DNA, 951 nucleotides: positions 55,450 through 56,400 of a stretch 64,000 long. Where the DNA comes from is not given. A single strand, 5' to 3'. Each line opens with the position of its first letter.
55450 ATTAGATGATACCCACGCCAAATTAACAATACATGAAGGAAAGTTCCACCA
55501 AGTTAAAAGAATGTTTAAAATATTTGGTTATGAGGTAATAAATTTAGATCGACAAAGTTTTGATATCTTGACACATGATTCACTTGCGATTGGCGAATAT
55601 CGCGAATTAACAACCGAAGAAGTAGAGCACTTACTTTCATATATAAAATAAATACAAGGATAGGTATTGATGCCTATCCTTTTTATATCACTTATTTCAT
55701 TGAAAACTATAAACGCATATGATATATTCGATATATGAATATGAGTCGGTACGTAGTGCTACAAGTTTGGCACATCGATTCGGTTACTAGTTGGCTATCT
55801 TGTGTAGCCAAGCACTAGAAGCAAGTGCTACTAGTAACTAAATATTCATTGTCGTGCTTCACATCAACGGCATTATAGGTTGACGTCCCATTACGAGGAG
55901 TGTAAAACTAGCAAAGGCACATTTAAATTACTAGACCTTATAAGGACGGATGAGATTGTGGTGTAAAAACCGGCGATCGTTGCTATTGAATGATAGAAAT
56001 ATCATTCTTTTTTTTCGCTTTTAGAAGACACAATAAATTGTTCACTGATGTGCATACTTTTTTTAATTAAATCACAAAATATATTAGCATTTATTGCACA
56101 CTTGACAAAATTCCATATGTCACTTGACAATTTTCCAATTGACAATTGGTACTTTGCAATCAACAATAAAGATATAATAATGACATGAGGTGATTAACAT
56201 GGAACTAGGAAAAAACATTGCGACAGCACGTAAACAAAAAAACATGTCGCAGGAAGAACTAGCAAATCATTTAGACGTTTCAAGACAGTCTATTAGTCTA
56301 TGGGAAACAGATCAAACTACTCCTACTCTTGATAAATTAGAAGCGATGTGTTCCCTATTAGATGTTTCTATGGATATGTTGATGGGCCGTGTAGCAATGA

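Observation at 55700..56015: Autonomous GC-rich structured RNA gene of about 280 nt with no family assignment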

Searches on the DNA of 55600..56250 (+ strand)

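Call 4: search_rna_families(source=window, start=55600, end=56250, threshold=evalue, max_evalue=10, show_alignments=4)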
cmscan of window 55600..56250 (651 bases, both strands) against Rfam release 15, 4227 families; matches with E-value up to 10: 10.
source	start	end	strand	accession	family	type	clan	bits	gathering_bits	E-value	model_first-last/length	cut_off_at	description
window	55928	56015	+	RF00368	sroB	Gene; sRNA;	-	22.5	44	2.4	1-83/83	no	sroB RNA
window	55640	55698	-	RF02898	AaHKsRNA20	Gene; sRNA;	-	20.3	43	1.7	1-77/77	no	Aggregatibacter sRNA 20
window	55908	56015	+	RF02435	SpF41_sRNA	Gene; sRNA;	-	18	52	4.4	1-105/105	no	Streptococcus sRNA SpF41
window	56027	56098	-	RF01216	snR87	Gene; snRNA; snoRNA; CD-box;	CL00046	17.5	37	3.6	1-109/109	no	Small nucleolar RNA snR87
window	55679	55707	+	RF01352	CRISPR-DR43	Gene; CRISPR;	CL00014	17.4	35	6.5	1-29/29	no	CRISPR RNA direct repeat element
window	55647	55738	-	RF02029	sraA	Gene; sRNA;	-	16.9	56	8.4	1-95/95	no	sraA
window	55656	55681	+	RF03762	MIR859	Gene; miRNA;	-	16.6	130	3.4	1-128/128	no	MIR859 microRNA precursor family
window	55650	55688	+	RF00143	mir-6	Gene; miRNA;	CL00083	15.9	58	7.8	1-74/74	no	mir-6 microRNA precursor family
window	55984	56035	+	RF01637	ceN47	Gene; snRNA; snoRNA; CD-box;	-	11.7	35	8.5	1-155/155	no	Nematode snoRNA ceN47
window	55653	55896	+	RF02267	Vax2os1_2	Gene; lncRNA;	-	5.3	55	3.2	235-466/466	no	Vax2os1 conserved region 2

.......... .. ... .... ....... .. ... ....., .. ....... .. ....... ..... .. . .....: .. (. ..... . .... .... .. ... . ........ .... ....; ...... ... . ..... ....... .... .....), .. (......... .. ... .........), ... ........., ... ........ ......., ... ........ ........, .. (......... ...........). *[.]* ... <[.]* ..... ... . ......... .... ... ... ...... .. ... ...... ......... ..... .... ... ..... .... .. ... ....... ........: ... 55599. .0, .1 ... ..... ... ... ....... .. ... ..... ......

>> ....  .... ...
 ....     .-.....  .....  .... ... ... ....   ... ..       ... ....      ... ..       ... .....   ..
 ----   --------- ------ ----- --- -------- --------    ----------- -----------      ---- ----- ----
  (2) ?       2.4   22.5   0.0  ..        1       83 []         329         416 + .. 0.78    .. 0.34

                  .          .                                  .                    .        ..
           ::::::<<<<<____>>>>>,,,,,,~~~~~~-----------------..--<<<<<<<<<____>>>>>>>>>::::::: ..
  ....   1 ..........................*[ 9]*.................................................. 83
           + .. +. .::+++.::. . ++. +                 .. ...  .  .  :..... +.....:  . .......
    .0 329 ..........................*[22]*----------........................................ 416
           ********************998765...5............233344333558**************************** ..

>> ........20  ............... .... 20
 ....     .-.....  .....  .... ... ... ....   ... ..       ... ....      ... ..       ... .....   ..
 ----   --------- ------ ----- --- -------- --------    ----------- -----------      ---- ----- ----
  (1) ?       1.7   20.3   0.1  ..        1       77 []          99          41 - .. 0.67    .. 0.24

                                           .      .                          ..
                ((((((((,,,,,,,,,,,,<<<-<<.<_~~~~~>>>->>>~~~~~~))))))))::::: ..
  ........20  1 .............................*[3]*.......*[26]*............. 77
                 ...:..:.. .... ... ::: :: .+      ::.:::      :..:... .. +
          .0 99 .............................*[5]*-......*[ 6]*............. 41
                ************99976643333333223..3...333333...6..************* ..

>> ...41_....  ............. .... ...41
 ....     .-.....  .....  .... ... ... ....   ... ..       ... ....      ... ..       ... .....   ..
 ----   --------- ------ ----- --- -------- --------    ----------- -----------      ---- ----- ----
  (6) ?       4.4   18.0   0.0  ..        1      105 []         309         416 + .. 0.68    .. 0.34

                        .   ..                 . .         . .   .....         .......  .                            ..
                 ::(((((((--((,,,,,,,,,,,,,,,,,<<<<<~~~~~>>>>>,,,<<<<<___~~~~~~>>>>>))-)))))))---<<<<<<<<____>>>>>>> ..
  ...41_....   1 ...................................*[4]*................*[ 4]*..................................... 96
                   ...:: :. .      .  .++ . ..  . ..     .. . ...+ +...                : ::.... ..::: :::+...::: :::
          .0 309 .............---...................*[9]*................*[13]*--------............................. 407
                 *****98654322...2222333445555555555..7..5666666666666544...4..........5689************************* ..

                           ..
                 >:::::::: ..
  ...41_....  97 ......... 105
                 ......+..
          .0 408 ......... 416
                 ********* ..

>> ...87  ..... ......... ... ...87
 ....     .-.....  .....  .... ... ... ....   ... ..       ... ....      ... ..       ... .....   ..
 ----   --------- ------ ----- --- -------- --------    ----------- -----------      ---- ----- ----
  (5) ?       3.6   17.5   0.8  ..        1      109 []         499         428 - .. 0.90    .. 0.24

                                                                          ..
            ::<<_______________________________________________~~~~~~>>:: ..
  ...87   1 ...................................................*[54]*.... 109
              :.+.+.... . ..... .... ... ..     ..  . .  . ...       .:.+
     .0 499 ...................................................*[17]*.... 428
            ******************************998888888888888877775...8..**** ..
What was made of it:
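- On Any Rfam 15 family (including 6S, SRP, tmRNA, RNase P, riboswitches, ribozymes, raiA, OLE, pRNA): In 55600-56250 the lowest E-value was 1.7, and the highest score was 22.5 bits against a gathering score of 44; those hits rest on terminator-like hairpins (call 4).
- Closest known: T-box leader RNAs. Different: No model hit at E < 10 (call 4).
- Closest known: phi29-type pRNA three-way-junction RNAs. Different: No model hit (call 4).
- No riboswitch or T-box model scores even at E < 10 (call 4).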

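Call 21: search_dna_similar(query=window:55690-56025:+, collection=phages, mode=distant, max_evalue=1)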
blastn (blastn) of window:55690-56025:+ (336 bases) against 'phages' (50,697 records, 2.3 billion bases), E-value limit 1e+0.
No match.

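Call 22: search_dna_similar(query=window:55690-56025:+, collection=plasmids, mode=distant, max_evalue=1)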
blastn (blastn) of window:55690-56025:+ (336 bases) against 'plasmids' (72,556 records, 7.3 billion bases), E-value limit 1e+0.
Records with a match: 1; places in all: 1; records where one place covers at least 80% of the query: 0.
Best place of each record, by identity: 90-95% 1.
By first word of the organism name: Acinetobacter 1.
By predicted mobility (MOB-suite, as given by PLSDB): mobilizable 1.
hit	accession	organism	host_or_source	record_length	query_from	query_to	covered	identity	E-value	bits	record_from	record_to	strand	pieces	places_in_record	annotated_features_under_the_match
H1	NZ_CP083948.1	Acinetobacter johnsonii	mixed culture,garden soil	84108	292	325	10%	91.2%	3e-1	43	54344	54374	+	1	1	EAL domain-containing protein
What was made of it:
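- There are no hits in phages or plasmids (calls 21, 22).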

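Call 51: build_rna_model(alignment_id=A4, structure=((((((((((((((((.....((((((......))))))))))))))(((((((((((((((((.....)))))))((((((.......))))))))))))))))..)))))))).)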
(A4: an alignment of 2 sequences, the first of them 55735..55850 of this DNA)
Model R1 built from alignment A4 (2 sequences, 116 columns); structure: as given.
model positions 116; base pairs 45; branch points 2; effective number of sequences 0.54; information 0.59 bits per position. Calibrated on 0.2 Mb of random sequence (short: E-values are rough).
structure used (alignment columns):
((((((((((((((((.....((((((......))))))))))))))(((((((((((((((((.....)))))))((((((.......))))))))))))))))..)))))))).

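Call 53: search_with_rna_model(model_id=R1, sources=[window, L001, L002, L003, L004, L005, L006, L007, L008, L009, L010, L011, L012, L013, L014, L015, L016, L017, L018, L019, L020, L021, L022, L023, L024, L025, L026, L027, L028, L029, L030, L031, L032, L033, L034, L035, L036, L037, L038, L039, L040, L041, L042, L043, L044, L045, L046, L047, L048, L049, L050, L051, L052, L053, L054, L055, L056, L057, L058, L059, L060, L061, L062, L063, L064, L065, L066, L067, L068, L069, L070, L071, L072, L073, L074, L075, L076, L077, L078, L079, L080, L082, L083, L084, L085, L115, L116, L117, L118, L119, L120, L121, L122, L123, L124], max_evalue=10)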
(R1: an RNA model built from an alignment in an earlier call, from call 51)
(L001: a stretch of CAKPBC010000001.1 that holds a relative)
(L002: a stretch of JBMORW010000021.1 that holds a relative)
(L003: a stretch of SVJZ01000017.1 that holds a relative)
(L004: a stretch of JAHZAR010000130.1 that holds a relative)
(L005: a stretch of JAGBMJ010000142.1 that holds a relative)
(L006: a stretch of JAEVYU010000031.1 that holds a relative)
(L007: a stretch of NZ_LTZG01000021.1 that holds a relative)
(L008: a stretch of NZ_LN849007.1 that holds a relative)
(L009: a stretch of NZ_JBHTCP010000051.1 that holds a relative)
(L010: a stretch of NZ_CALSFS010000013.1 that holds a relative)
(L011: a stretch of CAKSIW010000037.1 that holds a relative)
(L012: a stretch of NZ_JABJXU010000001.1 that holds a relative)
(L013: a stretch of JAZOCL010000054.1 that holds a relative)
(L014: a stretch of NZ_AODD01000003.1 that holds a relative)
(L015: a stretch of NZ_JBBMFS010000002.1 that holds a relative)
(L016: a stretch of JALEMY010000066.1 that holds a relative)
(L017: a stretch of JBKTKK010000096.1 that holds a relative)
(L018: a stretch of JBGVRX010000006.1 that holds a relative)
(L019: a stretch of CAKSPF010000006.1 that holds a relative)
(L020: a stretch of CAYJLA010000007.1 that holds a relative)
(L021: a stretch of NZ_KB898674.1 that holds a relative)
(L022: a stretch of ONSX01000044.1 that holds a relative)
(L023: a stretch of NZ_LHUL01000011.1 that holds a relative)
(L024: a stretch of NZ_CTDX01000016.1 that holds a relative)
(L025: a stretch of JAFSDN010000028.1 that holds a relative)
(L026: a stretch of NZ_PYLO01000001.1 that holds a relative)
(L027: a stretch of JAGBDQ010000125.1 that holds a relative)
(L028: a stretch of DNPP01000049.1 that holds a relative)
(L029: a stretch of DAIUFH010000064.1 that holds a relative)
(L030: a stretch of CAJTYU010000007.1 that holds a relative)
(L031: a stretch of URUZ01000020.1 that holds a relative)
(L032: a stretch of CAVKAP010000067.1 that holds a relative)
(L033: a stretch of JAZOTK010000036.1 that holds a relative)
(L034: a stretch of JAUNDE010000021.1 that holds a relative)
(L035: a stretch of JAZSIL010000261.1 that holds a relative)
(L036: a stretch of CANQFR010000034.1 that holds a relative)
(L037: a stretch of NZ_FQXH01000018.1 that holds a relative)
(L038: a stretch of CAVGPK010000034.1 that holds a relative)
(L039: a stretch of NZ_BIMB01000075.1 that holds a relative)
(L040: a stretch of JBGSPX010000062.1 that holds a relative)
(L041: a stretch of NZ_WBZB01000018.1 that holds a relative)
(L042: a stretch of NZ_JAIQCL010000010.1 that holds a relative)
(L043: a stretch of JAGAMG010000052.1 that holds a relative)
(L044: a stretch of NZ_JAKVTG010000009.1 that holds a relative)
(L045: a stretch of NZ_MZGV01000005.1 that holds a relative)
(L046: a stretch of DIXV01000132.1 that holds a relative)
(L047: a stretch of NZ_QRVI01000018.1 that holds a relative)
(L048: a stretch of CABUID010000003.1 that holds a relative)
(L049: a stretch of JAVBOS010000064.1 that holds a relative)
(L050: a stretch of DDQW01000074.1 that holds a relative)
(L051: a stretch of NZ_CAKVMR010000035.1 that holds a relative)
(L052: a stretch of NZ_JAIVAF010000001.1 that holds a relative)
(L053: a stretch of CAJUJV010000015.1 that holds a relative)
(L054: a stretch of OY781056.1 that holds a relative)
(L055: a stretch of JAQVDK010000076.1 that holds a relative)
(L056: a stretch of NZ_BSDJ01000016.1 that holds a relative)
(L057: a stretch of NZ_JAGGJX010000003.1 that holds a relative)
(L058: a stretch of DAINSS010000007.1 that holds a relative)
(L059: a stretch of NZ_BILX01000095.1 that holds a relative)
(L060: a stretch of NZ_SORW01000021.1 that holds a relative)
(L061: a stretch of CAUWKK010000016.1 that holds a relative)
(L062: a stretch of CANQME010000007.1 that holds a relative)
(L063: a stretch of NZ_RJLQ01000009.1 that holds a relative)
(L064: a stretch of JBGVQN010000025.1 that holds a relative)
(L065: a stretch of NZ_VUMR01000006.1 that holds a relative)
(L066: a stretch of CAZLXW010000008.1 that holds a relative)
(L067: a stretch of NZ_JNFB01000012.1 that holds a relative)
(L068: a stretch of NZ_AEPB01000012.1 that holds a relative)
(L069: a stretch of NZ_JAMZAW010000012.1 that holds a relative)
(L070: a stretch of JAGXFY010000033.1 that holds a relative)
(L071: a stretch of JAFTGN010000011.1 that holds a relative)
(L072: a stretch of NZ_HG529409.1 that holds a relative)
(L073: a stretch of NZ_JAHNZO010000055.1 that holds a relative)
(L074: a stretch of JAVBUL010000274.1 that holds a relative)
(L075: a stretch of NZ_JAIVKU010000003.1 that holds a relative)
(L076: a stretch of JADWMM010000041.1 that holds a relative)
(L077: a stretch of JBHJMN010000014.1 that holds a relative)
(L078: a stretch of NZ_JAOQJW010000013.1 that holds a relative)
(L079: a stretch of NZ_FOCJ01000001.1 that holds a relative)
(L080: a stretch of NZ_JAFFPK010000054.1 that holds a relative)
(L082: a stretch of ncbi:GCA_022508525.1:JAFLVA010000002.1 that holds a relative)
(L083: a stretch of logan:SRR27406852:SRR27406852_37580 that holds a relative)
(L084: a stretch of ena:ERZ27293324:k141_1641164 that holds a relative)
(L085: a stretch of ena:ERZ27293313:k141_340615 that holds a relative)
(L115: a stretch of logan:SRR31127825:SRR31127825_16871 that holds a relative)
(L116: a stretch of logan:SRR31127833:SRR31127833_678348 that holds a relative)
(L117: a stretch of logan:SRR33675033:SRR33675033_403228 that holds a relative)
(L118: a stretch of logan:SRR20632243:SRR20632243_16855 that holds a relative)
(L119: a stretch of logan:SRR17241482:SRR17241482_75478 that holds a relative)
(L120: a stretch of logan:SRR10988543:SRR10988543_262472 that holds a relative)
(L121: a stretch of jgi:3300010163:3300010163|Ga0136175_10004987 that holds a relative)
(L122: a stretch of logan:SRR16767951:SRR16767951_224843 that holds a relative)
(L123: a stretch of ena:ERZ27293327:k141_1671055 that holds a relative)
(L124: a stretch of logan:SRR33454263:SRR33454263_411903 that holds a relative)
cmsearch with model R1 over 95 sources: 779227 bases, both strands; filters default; matches with E-value up to 10: 5.
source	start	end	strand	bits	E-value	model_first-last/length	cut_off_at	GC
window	55735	55850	+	137.9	2.5e-39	1-116/116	no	0.4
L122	141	256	+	136.1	8.9e-39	1-116/116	no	0.4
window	55771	55855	-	29.3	1.5e-05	1-116/116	no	0.4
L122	177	261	-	19.8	0.014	1-116/116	no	0.41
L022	5589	5649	+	14.2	0.74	1-116/116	no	0.57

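Call 68: search_with_rna_model(model_id=R1, sources=[L125, L126, L127, L128, L129, L086, L087, L088, L089, L090, L091, L092, L093, L094], max_evalue=10)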
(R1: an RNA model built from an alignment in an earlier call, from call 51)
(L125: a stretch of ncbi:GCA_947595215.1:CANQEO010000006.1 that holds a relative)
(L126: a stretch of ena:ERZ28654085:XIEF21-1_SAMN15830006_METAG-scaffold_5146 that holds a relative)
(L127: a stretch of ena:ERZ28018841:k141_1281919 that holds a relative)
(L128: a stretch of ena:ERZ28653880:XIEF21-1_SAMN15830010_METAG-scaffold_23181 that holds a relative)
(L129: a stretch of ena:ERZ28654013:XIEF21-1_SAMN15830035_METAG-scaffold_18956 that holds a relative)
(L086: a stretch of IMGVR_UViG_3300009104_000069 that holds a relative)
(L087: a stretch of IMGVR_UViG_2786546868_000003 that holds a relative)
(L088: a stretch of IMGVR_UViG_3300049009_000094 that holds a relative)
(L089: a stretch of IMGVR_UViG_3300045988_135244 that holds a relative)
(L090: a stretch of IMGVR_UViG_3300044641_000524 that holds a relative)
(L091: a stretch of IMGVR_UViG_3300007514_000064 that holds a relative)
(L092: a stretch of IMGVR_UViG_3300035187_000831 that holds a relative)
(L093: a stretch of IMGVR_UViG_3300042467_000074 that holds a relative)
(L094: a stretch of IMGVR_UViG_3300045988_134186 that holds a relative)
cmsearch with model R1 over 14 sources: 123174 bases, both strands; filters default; matches with E-value up to 10: 0.
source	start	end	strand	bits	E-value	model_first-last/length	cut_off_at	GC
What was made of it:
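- Tried and rejected: A covariance model of the 5' domain found nothing in 95 + 14 loci (calls 51, 53, 68).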
